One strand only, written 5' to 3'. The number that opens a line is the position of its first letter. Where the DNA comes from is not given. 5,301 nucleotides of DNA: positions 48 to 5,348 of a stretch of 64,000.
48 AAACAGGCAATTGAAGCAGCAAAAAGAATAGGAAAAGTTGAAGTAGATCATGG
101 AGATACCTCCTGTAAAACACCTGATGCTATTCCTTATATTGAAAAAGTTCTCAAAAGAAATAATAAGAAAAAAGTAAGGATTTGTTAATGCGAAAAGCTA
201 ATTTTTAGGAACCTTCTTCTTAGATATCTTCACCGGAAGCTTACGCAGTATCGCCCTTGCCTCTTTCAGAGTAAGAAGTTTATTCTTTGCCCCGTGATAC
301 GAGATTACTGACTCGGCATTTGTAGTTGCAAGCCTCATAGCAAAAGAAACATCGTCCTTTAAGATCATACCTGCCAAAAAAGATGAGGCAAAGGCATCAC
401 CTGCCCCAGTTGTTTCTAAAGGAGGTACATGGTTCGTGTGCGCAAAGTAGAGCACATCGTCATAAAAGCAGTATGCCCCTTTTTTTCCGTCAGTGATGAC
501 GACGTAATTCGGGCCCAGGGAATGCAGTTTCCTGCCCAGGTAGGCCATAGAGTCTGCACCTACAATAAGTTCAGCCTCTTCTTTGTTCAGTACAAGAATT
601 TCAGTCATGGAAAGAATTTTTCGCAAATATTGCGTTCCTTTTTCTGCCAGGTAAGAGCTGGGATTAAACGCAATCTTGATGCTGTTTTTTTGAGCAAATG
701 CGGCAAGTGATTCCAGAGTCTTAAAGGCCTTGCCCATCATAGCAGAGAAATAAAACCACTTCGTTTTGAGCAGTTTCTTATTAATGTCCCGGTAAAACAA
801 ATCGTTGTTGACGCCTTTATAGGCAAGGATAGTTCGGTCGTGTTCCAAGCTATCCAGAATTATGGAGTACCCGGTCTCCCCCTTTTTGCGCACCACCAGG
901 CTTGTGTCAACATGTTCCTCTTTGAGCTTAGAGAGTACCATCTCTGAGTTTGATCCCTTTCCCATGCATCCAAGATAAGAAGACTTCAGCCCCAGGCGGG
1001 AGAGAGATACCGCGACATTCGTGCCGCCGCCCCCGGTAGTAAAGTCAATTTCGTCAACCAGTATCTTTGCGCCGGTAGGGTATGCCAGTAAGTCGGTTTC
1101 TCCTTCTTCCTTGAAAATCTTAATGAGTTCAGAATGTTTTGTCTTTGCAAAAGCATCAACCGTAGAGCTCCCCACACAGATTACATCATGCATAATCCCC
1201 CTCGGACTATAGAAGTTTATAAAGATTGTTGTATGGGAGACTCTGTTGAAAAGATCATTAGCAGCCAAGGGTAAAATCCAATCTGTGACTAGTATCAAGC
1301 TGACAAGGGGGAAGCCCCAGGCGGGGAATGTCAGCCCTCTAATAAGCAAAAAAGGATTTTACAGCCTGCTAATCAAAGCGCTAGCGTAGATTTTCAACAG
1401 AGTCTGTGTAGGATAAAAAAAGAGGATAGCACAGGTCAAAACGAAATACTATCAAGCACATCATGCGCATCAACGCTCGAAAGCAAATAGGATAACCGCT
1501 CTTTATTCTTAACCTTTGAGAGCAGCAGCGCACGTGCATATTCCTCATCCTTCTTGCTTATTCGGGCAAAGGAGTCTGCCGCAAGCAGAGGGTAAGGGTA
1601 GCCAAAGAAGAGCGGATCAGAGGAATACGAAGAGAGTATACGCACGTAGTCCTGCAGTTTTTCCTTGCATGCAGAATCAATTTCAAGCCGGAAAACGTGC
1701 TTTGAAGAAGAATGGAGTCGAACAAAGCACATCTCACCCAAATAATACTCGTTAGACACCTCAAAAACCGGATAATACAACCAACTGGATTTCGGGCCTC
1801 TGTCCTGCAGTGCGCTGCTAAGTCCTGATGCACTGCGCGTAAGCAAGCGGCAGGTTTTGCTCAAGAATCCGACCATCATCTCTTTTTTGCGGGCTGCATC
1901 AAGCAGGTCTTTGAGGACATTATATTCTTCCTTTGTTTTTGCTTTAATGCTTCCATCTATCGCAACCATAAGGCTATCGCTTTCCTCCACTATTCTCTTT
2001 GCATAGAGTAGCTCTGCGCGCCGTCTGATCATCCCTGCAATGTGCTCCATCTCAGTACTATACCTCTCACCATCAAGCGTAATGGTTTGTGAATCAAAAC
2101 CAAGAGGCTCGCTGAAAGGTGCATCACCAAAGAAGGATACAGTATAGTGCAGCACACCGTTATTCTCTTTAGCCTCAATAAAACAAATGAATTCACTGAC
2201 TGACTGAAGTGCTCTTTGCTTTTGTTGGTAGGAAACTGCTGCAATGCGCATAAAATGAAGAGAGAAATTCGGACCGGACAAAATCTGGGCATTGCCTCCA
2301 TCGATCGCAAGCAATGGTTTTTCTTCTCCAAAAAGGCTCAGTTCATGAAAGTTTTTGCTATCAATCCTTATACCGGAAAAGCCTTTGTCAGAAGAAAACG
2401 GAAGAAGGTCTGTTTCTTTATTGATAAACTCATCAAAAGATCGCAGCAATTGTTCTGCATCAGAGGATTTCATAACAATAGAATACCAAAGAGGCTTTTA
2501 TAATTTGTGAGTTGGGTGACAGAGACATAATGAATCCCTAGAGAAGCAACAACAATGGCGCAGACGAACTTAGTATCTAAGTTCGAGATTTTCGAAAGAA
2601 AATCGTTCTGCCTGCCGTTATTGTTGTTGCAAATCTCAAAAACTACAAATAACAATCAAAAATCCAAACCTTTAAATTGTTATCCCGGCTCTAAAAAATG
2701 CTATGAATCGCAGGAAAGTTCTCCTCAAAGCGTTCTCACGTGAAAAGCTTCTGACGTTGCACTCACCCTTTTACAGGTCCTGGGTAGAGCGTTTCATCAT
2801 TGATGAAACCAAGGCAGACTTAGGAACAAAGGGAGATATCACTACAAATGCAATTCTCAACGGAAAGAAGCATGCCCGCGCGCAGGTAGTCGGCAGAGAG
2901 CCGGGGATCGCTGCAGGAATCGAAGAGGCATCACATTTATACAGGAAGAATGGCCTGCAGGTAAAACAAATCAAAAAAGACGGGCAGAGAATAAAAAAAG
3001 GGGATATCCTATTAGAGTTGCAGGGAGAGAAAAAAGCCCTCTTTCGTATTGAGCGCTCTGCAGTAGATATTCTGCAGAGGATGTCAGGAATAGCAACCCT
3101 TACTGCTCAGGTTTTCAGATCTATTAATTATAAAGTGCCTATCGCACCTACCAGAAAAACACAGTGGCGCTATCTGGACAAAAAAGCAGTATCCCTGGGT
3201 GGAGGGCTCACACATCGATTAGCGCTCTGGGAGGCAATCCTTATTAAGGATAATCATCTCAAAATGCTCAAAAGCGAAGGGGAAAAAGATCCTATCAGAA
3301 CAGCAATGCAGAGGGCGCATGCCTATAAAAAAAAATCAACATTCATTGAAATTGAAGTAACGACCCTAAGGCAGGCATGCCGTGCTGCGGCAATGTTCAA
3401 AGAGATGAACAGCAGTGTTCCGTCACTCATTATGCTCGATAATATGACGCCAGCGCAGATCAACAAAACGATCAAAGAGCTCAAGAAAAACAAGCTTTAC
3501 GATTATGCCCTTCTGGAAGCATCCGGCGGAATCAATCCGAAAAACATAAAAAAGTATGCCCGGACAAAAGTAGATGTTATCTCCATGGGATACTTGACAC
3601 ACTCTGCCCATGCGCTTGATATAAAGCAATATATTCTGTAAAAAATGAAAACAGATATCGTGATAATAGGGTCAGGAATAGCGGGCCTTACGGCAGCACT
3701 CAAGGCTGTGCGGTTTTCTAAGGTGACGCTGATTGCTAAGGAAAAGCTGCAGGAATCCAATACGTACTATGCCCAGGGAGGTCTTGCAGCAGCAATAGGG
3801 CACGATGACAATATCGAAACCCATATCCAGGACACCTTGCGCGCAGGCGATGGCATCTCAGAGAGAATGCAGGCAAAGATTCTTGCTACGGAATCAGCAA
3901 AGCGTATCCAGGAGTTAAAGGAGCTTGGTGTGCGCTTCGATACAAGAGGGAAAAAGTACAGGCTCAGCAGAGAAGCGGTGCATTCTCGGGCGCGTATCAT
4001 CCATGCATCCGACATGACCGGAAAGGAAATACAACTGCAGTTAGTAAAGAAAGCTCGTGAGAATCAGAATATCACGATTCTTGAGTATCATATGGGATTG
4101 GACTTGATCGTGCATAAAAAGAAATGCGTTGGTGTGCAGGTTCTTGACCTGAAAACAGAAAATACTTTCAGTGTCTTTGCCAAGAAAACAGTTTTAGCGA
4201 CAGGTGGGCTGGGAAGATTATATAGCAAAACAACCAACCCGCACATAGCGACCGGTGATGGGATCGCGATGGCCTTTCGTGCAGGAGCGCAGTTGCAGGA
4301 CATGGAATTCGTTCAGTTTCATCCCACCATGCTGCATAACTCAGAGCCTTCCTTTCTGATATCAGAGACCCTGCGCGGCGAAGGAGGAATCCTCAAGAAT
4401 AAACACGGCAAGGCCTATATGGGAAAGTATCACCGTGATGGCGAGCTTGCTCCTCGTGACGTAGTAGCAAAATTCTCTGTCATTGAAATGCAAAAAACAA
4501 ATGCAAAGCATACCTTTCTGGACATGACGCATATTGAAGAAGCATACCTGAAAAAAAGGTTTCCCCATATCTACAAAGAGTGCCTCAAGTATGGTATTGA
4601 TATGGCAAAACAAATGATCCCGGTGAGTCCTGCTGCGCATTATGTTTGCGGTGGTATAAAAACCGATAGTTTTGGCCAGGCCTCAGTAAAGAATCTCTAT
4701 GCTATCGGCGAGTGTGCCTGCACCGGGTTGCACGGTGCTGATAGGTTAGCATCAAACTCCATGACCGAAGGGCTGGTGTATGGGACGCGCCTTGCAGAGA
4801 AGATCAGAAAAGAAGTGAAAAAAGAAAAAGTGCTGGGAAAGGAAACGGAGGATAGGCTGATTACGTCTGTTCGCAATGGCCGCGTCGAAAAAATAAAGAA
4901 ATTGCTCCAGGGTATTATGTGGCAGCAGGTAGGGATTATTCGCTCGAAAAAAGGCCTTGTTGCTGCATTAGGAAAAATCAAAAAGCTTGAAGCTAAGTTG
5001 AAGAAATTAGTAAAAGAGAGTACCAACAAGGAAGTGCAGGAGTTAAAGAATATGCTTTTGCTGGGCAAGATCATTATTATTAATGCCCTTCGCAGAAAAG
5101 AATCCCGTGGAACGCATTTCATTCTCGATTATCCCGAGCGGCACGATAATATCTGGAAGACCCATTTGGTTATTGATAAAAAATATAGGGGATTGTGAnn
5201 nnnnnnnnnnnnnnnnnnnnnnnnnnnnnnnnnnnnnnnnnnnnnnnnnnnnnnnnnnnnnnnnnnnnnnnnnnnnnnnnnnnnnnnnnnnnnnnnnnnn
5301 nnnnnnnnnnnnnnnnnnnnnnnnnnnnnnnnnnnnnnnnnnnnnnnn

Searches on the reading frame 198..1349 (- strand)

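Call 39: search_protein_families(library=pfam, proteins=[window:198-1349:-])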
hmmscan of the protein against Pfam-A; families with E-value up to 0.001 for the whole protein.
window:198-1349:- (383 aa): 2 families
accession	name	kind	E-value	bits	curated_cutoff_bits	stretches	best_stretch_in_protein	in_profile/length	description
PF00294.29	PfkB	-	1.5e-43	149.7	25.8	1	87-358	14-299/302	pfkB family carbohydrate kinase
PF08543.17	Phos_pyr_kin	-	1.1e-07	31.9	27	1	231-350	101-233/246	Phosphomethylpyrimidine kinase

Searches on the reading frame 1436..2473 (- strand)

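Call 8: search_protein_families(library=pfam, proteins=[window:1436-2473:-])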
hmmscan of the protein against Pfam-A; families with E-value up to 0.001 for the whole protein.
window:1436-2473:- (345 aa): 1 family
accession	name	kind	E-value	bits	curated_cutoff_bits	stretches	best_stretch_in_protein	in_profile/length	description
PF09376.16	NurA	-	2.6e-08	34.1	21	1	248-305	199-254/254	NurA domain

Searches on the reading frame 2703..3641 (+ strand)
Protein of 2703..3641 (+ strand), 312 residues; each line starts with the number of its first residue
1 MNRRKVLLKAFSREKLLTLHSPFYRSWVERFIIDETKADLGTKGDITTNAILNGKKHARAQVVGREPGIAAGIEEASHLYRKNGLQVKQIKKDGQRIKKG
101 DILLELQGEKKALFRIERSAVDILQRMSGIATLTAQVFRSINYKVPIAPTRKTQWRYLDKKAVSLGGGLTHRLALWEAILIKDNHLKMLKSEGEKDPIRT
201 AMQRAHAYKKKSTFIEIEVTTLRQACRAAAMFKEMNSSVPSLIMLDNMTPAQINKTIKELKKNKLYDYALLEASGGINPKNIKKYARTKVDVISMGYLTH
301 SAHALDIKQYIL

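Call 8: search_protein_families(library=pfam, proteins=[window:2703-3641:+])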
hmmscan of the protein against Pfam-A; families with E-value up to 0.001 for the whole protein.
window:2703-3641:+ (312 aa): 2 families
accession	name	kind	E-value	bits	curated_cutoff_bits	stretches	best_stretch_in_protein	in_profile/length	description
PF01729.25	QRPTase_C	-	1.1e-40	139.6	23.1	1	130-308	1-167/169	Quinolinate phosphoribosyl transferase, C-terminal domain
PF02749.22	QRPTase_N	-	2.6e-19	69.6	27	1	45-128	1-82/82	Quinolinate phosphoribosyl transferase, N-terminal domain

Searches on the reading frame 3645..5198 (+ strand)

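Call 8: search_protein_families(library=pfam, proteins=[window:3645-5198:+])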
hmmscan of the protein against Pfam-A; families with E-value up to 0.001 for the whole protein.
window:3645-5198:+ (517 aa): 7 families
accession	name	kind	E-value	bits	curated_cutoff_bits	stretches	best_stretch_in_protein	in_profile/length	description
PF00890.30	FAD_binding_2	-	6.4e-94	315.9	20.4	1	4-372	1-413/414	FAD binding domain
PF02910.25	Succ_DH_flav_C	-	1.5e-20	73.9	20.8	1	420-510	3-100/130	Fumarate reductase flavoprotein C-term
PF07992.20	Pyr_redox_2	-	2.4e-12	47.3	26.1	1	4-190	2-111/291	Pyridine nucleotide-disulphide oxidoreductase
PF01266.30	DAO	-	2.4e-08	34.3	27.9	1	4-110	1-95/353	FAD dependent oxidoreductase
PF03486.20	HI0933_like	-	1.5e-06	28.3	50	1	4-357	2-219/244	HI0933-like protein Rossmann domain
PF01134.28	GIDA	-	7.2e-05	22.4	22.1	0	4-35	1-32/391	Glucose inhibited division protein A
PF12831.13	FAD_oxidored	-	0.00014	21.8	27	1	4-187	1-145/416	FAD dependent oxidoreductase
